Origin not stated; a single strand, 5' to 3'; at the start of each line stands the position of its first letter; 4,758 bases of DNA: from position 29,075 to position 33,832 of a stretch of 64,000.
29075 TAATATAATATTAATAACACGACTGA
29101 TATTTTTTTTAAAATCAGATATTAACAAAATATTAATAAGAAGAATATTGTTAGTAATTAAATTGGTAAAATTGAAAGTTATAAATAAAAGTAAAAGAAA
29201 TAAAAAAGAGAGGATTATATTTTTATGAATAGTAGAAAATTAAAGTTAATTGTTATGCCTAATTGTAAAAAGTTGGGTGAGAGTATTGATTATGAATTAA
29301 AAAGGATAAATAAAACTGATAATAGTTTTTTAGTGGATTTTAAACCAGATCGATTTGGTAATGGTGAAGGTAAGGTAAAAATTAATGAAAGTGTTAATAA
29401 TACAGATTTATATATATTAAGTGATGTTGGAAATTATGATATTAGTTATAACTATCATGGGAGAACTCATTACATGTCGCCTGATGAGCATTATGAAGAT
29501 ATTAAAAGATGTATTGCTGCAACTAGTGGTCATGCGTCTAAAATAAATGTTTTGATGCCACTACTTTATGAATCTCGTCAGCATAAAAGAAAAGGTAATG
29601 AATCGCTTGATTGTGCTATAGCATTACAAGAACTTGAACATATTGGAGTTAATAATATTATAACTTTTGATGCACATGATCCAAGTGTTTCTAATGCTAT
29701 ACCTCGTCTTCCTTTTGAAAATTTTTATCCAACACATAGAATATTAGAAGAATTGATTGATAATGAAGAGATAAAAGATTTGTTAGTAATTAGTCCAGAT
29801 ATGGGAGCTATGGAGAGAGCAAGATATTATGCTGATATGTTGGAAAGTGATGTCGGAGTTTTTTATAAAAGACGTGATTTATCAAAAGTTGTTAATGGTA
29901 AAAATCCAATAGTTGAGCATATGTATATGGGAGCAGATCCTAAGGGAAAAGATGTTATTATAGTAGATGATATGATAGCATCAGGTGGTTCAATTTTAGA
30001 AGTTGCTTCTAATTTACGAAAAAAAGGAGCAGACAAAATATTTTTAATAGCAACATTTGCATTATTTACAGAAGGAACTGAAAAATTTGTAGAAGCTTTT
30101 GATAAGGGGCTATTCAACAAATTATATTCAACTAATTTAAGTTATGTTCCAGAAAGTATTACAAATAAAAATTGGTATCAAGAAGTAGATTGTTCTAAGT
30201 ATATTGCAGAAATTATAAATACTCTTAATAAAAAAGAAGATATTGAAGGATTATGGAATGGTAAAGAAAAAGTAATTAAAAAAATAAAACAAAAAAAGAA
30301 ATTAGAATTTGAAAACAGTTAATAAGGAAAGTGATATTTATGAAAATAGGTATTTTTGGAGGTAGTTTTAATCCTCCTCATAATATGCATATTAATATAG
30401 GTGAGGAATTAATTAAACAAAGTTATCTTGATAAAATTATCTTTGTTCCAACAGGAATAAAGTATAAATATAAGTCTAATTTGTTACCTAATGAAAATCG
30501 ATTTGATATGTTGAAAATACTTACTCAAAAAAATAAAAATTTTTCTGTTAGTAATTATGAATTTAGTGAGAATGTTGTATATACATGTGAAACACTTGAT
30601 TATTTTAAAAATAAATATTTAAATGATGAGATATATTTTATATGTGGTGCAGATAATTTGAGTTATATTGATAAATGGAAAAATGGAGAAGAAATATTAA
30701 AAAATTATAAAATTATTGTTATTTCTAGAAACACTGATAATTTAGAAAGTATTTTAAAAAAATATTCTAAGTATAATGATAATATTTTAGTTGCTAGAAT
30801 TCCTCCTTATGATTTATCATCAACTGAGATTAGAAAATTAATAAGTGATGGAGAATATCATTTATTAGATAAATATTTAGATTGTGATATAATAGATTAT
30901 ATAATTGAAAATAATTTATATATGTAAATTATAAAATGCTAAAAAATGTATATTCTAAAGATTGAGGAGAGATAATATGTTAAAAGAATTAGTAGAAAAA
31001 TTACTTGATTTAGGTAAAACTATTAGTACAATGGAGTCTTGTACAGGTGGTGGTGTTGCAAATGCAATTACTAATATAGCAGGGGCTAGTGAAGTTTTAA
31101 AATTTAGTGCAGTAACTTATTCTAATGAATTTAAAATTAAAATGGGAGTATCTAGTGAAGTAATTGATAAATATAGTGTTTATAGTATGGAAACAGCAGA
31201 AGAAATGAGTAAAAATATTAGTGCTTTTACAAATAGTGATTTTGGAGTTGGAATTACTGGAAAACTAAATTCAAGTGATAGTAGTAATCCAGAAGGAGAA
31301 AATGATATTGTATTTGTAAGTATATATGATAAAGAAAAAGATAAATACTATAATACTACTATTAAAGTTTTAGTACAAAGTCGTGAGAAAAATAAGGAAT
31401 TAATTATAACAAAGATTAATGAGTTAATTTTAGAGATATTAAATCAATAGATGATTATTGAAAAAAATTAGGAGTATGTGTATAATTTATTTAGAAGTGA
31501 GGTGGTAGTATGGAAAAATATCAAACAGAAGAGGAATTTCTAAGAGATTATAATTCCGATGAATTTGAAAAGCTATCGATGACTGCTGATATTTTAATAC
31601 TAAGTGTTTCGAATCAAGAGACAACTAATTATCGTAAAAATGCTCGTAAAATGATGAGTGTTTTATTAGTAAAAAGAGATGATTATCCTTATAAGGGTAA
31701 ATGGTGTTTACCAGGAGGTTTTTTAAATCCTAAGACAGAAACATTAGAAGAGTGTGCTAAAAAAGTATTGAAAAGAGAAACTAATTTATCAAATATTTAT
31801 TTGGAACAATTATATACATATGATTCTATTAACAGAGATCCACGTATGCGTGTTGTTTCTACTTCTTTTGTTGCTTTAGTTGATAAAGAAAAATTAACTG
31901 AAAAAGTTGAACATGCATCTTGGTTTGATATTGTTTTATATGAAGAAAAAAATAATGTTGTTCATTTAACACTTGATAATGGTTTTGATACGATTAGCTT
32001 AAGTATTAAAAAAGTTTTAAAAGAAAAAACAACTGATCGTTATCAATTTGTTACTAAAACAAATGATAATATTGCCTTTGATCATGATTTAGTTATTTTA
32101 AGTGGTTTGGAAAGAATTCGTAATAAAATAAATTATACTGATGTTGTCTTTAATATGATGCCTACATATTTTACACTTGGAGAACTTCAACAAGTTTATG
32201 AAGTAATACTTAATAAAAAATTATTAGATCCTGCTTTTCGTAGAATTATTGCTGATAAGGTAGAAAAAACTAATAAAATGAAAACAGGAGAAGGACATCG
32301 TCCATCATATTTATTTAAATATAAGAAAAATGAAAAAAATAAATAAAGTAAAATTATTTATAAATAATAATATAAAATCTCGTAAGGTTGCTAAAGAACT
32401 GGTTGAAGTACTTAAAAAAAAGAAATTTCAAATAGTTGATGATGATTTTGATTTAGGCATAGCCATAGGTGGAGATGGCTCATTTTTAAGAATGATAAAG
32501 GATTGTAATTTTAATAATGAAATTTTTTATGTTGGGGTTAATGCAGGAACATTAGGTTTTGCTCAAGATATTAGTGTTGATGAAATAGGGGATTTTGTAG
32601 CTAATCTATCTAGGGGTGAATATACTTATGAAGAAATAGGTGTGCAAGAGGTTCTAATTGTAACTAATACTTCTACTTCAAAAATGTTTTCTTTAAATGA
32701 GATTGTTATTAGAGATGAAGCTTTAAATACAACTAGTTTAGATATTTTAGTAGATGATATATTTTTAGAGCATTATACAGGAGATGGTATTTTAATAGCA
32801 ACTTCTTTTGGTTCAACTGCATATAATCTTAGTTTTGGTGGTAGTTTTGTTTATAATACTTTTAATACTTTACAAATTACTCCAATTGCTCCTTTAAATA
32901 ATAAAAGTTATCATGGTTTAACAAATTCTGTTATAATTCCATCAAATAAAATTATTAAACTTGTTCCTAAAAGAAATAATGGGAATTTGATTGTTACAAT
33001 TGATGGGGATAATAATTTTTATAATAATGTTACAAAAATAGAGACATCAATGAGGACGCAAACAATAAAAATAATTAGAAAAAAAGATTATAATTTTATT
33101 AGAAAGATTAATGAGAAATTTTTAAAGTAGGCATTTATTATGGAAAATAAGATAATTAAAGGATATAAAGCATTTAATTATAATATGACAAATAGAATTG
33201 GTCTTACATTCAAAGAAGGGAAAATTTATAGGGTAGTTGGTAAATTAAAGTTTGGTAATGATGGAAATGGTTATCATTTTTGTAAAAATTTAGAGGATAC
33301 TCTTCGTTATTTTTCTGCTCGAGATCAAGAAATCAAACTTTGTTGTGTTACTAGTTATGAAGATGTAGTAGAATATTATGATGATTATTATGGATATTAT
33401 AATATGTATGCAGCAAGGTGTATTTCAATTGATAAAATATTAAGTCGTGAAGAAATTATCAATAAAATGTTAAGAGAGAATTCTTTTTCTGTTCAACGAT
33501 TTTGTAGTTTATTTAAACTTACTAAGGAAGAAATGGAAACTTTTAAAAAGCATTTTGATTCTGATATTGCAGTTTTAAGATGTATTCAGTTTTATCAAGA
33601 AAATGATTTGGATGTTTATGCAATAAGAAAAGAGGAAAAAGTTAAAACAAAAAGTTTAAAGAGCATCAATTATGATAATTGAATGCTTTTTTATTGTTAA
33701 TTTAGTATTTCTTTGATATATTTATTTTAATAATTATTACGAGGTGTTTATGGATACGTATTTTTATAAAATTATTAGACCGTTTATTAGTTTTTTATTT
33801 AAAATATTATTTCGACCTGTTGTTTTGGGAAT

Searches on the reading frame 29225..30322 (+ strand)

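Call 5: search_protein_families(library=pfam, proteins=[window:29225-30322:+])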
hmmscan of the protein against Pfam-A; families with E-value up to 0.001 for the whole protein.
window:29225-30322:+ (365 aa): 5 families
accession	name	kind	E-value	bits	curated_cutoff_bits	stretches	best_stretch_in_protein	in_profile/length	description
PF00156.33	Pribosyltran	-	1.7e-14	53.8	26.3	1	172-281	17-125/158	Phosphoribosyl transferase domain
PF13793.12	Pribosyltran_N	-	2.4e-13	50.4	25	1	7-141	2-117/117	N-terminal domain of ribose phosphate pyrophosphokinase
PF14572.12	Pribosyl_synth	-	1.4e-10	41.9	27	1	235-342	77-181/184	Phosphoribosyl synthetase-associated domain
PF14681.12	UPRTase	-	0.00015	21.8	27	1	237-292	116-172/206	Uracil phosphoribosyltransferase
PF24390.1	PRTase-CE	-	0.00042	20.7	27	0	233-299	103-159/253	PRTase-CE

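Call 51: search_protein_families(library=ncbifam, max_evalue=0.01, proteins=[window:29225-30322:+])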
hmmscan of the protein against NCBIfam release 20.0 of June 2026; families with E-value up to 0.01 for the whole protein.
window:29225-30322:+ (365 aa): 27 families (the best 25 are shown)
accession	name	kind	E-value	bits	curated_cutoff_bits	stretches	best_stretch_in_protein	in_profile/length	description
NF005299.0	PRK06827.1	subfamily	9.1e-138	459.1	327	1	3-358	6-382/383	phosphoribosylpyrophosphate synthetase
TIGR01251.1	ribP_PPkin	subfamily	1.1e-55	188.8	113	1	26-344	14-308/309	ribose-phosphate diphosphokinase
NF002320.0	PRK01259.1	subfamily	2.3e-37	129.1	297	1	5-344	6-314/316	ribose-phosphate diphosphokinase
NF002095.0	PRK00934.1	equivalog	9.4e-32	110.3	296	1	26-287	14-251/287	ribose-phosphate diphosphokinase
NF001815.0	PRK00553.1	equivalog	6.2e-31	107.7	484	1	42-353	39-330/332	ribose-phosphate pyrophosphokinase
NF002758.0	PRK02812.1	equivalog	8.7e-27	94.1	518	1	42-311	51-297/330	ribose-phosphate pyrophosphokinase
NF002618.0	PRK02269.1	equivalog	2.6e-25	89.7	460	1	42-345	35-317/321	ribose-phosphate diphosphokinase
NF002844.0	PRK03092.1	equivalog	1.6e-23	83.5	438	1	36-288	35-270/326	ribose-phosphate diphosphokinase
NF002686.0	PRK02458.1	equivalog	1e-20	74.5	506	1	37-345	34-317/323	ribose-phosphate diphosphokinase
NF003428.0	PRK04923.1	equivalog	9e-18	64.5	536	1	42-343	36-316/319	ribose-phosphate diphosphokinase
NF005537.0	PRK07199.1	subfamily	2.7e-12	46.4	322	1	98-287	74-257/301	ribose-phosphate diphosphokinase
NF002620.0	PRK02277.1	subfamily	3.8e-06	26.7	115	1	196-273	98-173/201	orotate phosphoribosyltransferase-like protein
NF001097.0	PRK00129.1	equivalog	2.1e-05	24.3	114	1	234-292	117-174/209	uracil phosphoribosyltransferase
NF009211.0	PRK12560.1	equivalog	4.5e-05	23.3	188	1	215-271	86-144/187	adenine phosphoribosyltransferase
TIGR01091.1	upp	equivalog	4.6e-05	23.2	208.35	1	233-288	114-168/207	uracil phosphoribosyltransferase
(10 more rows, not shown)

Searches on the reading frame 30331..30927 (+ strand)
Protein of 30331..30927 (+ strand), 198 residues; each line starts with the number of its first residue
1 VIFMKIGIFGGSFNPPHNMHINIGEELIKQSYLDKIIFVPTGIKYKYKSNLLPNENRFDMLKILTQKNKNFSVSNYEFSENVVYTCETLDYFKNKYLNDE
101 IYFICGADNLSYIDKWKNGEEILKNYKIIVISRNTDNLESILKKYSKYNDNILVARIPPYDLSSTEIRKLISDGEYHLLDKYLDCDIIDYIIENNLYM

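Call 5: search_protein_families(library=pfam, proteins=[window:30331-30927:+])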
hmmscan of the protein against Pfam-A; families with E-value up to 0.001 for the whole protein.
window:30331-30927:+ (198 aa): 1 family
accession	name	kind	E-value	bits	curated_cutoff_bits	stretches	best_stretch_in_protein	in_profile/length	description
PF01467.32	CTP_transf_like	-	6.6e-24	85.1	21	1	8-169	1-132/133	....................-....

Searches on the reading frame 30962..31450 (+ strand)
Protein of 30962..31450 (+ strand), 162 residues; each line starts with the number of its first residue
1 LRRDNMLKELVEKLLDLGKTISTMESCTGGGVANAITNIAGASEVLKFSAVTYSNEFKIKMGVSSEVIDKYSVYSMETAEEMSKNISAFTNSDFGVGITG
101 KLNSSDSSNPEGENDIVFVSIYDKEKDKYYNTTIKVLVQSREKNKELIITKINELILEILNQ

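Call 5: search_protein_families(library=pfam, proteins=[window:30962-31450:+])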
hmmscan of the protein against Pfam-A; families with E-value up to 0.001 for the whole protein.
window:30962-31450:+ (162 aa): 1 family
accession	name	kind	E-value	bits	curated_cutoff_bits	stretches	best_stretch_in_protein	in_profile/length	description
PF02464.23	CinA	-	3e-28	98.9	23.5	1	5-151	3-146/155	Competence-damaged protein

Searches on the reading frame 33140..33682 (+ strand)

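Call 41: search_protein_families(library=pfam, max_evalue=0.01, proteins=[window:33140-33682:+])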
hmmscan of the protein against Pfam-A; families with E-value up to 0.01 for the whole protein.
window:33140-33682:+ (180 aa): 1 family
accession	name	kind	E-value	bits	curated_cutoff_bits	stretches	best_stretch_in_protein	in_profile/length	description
PF24703.2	DUF7666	-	6.4e-11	43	27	1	6-107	1-93/95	Domain of unknown function (DUF7666)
